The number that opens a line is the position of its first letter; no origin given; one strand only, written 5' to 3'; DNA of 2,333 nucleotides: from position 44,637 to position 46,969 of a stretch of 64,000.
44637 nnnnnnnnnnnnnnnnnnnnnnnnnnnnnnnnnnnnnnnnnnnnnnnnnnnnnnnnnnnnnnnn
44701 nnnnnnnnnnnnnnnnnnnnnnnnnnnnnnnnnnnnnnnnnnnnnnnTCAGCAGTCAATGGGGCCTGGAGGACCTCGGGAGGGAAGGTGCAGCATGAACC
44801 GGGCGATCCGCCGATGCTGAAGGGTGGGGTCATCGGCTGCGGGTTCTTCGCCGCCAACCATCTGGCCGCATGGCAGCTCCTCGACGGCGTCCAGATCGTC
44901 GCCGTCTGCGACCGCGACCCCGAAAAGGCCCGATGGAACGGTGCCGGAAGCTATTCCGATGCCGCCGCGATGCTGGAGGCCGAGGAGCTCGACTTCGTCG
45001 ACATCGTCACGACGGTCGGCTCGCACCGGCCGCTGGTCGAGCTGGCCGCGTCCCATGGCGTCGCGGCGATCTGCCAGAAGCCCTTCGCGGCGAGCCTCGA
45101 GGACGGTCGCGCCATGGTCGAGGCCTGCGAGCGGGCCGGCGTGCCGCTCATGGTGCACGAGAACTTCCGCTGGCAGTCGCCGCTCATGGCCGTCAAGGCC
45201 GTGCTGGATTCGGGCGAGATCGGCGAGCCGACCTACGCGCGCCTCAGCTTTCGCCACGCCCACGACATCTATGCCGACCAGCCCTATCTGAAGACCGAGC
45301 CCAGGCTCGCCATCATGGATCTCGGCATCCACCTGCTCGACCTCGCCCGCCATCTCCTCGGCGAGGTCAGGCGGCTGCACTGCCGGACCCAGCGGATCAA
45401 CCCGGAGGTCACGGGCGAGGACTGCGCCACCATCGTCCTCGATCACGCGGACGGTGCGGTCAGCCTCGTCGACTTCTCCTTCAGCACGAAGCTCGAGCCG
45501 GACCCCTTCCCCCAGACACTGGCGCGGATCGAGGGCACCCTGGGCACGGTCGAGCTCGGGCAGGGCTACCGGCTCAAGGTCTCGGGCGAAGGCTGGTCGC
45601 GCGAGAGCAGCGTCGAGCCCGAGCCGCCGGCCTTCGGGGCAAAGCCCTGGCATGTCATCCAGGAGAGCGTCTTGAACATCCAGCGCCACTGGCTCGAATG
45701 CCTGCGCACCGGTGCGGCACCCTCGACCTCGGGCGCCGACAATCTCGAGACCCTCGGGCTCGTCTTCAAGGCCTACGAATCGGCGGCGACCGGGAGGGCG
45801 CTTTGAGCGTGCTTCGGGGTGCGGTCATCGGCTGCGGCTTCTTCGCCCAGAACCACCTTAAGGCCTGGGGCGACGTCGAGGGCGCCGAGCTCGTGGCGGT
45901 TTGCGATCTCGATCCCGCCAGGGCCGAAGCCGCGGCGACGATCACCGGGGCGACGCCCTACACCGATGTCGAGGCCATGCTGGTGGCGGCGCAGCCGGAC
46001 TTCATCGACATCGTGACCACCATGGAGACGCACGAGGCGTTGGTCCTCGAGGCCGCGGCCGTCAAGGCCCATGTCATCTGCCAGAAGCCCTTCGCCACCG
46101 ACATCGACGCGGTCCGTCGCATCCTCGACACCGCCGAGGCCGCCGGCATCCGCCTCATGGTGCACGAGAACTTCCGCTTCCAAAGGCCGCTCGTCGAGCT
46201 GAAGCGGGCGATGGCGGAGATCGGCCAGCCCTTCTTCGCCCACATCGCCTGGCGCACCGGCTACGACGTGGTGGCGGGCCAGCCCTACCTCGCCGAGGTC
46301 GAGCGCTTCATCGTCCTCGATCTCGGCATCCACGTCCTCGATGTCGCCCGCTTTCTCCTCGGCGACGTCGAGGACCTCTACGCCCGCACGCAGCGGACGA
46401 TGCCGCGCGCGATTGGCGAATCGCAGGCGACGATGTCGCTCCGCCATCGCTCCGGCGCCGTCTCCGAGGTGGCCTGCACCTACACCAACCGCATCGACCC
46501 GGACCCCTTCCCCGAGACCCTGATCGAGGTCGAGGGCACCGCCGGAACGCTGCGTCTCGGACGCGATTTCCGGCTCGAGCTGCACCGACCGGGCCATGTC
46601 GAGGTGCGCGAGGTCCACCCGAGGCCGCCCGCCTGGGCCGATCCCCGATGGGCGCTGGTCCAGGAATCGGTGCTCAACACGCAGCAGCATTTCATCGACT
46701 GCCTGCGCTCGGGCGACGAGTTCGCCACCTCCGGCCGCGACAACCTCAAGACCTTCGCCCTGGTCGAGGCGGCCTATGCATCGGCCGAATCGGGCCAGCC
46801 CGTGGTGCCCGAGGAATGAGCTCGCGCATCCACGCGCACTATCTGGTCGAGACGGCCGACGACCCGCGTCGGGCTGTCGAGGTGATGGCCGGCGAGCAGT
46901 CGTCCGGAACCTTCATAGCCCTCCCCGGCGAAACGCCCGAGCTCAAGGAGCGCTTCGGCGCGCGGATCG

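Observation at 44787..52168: RuBisCO-like protein / DUF1537 kinase / twin Gfo-Idh-MocA operon: apionate-type acid-sugar pathway with a non-canonical tail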

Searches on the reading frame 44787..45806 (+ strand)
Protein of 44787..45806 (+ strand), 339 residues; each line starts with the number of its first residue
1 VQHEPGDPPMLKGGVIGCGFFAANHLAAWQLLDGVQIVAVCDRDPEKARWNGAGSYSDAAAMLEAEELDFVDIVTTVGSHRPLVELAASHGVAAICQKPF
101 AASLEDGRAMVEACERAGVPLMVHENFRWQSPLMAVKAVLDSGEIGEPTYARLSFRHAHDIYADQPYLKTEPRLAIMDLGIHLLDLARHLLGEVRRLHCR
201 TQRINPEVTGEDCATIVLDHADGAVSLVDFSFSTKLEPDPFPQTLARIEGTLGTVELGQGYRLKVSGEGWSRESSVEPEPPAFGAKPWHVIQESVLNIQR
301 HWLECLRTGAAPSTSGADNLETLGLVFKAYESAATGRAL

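Call 3: search_protein_families(library=pfam, proteins=[window:44787-45806:+])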
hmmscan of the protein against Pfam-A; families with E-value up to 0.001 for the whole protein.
window:44787-45806:+ (339 aa): 3 families
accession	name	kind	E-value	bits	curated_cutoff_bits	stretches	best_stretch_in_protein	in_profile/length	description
PF01408.29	GFO_IDH_MocA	-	1.3e-21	77.9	24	1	13-123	3-118/120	Oxidoreductase family, NAD-binding Rossmann fold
PF22725.1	GFO_IDH_MocA_C3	-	3.1e-21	76.1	27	1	135-255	3-123/124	GFO/IDH/MocA C-terminal domain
PF02894.22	GFO_IDH_MocA_C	-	7.5e-12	45.9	22.9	1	137-337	1-214/218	Oxidoreductase family, C-terminal alpha/beta domain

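Call 4: search_protein_families(library=ncbifam, proteins=[window:44787-45806:+])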
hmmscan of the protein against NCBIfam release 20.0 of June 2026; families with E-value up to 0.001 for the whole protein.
window:44787-45806:+ (339 aa): 9 families
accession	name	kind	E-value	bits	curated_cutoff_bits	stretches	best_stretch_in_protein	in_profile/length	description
TIGR04380.1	myo_inos_iolG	equivalog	1.1e-25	90.2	355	1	11-338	2-328/330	inositol 2-dehydrogenase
NF040723.1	UDP-GlcNAcDh_Arch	equivalog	2.6e-23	83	450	1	11-333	1-301/302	UDP-N-acetylglucosamine 3-dehydrogenase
NF008607.0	PRK11579.1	subfamily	1.2e-17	64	330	1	11-225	5-223/346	oxidoreductase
NF041392.1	XylDh_Gfo6_Halo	equivalog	1.5e-17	63.5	350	1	63-261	78-279/350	D-xylose 1-dehydrogenase Gfo6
NF052479.1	LevoglcsnDh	equivalog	9.5e-17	60.7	650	1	48-207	54-218/386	levoglucosan dehydrogenase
NF052679.1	InsChiInosDhIolG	equivalog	1.4e-13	50.6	540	1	11-192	3-186/343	bifunctional inositol 2-dehydrogenase/D-chiro-inositol 1-dehydrogenase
NF007574.0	PRK10206.1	equivalog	3.3e-09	36.2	352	1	56-213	54-209/345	oxidoreductase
NF058563.1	BT_2159_fam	equivalog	3.7e-07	29.5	650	1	12-191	2-183/350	disaccharide 3-dehydrogenase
NF058561.1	BT_2158_fam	equivalog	0.00052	18.7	750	1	30-148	52-177/487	glycoside 3-dehydrogenase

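Call 39: search_solved_structures(query=window:44787-45806:+, max_evalue=1e-15)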
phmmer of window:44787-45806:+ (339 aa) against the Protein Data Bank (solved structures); distinct sequences matched with E-value up to 1e-15: 7.
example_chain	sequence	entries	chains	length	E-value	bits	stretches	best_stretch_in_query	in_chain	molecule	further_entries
5uhw_A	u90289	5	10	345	1.7e-120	405.6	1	11-338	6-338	Oxidoreductase protein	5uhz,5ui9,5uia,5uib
3q2k_A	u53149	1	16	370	8.8e-23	84.3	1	10-336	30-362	oxidoreductase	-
8w9s_A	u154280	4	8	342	1.1e-22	84.1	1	11-337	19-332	NADH-dependent dihydrogenase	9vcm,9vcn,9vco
1zh8_A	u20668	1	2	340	8.8e-19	71.2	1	11-235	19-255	oxidoreductase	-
5a02_A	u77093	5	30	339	4.1e-17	65.7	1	55-338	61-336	ALDOSE-ALDOSE OXIDOREDUCTASE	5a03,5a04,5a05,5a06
3e18_A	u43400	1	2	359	4.8e-17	65.5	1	15-191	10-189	oxidoreductase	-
3q2i_A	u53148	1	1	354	5.2e-16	62.1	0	11-338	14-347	dehydrogenase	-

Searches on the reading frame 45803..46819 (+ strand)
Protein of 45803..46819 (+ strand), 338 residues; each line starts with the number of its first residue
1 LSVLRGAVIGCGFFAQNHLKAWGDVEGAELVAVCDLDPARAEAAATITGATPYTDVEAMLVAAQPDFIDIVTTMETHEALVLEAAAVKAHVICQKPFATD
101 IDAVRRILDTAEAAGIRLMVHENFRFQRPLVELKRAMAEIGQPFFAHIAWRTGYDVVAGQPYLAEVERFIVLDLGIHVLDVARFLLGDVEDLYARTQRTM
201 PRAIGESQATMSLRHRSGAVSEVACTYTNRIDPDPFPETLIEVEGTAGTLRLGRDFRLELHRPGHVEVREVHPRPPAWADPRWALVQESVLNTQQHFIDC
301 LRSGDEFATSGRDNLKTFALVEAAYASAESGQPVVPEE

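Call 3: search_protein_families(library=pfam, proteins=[window:45803-46819:+])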
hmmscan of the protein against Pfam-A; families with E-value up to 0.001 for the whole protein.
window:45803-46819:+ (338 aa): 4 families
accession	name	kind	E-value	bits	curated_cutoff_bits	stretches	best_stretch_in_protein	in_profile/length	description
PF01408.29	GFO_IDH_MocA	-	3.8e-24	86.1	24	1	5-120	2-118/120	Oxidoreductase family, NAD-binding Rossmann fold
PF22725.1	GFO_IDH_MocA_C3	-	2.9e-14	53.6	27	1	139-251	12-124/124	GFO/IDH/MocA C-terminal domain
PF02894.22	GFO_IDH_MocA_C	-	8.3e-11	42.5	22.9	1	171-334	43-216/218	Oxidoreductase family, C-terminal alpha/beta domain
PF03447.22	NAD_binding_3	-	0.00019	22.6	24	1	10-120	1-115/116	Homoserine dehydrogenase, NAD binding domain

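Call 4: search_protein_families(library=ncbifam, proteins=[window:45803-46819:+])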
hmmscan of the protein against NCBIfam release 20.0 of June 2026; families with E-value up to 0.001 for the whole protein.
window:45803-46819:+ (338 aa): 8 families
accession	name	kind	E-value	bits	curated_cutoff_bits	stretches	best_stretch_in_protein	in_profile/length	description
TIGR04380.1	myo_inos_iolG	equivalog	1.5e-32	112.8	355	1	7-334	5-329/330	inositol 2-dehydrogenase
NF040723.1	UDP-GlcNAcDh_Arch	equivalog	3.4e-27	95.7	450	1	4-327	1-300/302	UDP-N-acetylglucosamine 3-dehydrogenase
NF052679.1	InsChiInosDhIolG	equivalog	3.2e-18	65.9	540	1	4-208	3-204/343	bifunctional inositol 2-dehydrogenase/D-chiro-inositol 1-dehydrogenase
NF052479.1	LevoglcsnDh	equivalog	5.2e-17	61.6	650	1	5-243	5-255/386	levoglucosan dehydrogenase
NF041392.1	XylDh_Gfo6_Halo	equivalog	5.7e-16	58.3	350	1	4-334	17-348/350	D-xylose 1-dehydrogenase Gfo6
NF008607.0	PRK11579.1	subfamily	4.8e-07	29.1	330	1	5-142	6-144/346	oxidoreductase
NF058563.1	BT_2159_fam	equivalog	2.8e-06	26.6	650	1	7-186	4-183/350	disaccharide 3-dehydrogenase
NF058561.1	BT_2158_fam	equivalog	9.9e-06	24.4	750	1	7-113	39-145/487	glycoside 3-dehydrogenase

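Call 40: search_solved_structures(query=window:45803-46819:+, max_evalue=1e-15)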
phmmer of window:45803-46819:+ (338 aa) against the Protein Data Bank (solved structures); distinct sequences matched with E-value up to 1e-15: 6.
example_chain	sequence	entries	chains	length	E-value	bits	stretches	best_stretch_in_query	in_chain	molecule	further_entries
5uhw_A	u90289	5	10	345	7.6e-103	347.6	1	1-334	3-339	Oxidoreductase protein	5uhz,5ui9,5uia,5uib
3q2k_A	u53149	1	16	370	4.1e-29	105.3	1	4-332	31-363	oxidoreductase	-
3q2i_A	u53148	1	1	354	1.9e-25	93.3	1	4-334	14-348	dehydrogenase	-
4hkt_A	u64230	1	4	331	1.4e-22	83.8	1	4-328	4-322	Inositol 2-dehydrogenase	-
8w9s_A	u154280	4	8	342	2.9e-19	72.9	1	4-258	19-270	NADH-dependent dihydrogenase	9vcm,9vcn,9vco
3ezy_A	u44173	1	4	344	1e-18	71.1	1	4-333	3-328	Dehydrogenase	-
